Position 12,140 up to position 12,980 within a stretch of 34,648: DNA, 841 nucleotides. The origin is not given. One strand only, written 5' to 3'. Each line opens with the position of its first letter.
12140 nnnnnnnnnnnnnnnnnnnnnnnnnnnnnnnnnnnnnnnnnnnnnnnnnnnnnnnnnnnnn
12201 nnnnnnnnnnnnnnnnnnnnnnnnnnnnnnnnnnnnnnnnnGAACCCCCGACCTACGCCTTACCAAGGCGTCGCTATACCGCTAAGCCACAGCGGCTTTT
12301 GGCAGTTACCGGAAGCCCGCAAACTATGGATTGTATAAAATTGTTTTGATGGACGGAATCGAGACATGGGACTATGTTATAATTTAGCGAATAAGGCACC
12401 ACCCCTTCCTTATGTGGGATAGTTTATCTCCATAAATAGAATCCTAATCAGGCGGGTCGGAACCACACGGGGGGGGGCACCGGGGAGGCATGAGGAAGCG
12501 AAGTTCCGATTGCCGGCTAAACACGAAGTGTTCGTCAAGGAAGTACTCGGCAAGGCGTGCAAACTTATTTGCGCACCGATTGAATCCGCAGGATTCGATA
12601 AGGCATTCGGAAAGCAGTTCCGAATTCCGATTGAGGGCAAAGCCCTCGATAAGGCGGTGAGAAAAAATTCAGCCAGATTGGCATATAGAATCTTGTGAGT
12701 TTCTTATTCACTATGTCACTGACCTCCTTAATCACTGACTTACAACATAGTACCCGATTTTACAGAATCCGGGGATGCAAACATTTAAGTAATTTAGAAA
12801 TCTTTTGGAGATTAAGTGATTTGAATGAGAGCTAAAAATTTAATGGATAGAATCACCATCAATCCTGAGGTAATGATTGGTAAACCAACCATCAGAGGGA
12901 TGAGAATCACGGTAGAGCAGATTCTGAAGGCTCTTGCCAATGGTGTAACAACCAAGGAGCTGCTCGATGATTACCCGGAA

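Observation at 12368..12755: MITE-like element: 29-30-nt inverted repeats flank hairpin array C, with a solo third copy at 27608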

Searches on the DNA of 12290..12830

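Call 56: search_rna_families(source=window, start=12290, end=12830, threshold=evalue, max_evalue=1)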
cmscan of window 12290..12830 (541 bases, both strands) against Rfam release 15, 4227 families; matches with E-value up to 1: 0.
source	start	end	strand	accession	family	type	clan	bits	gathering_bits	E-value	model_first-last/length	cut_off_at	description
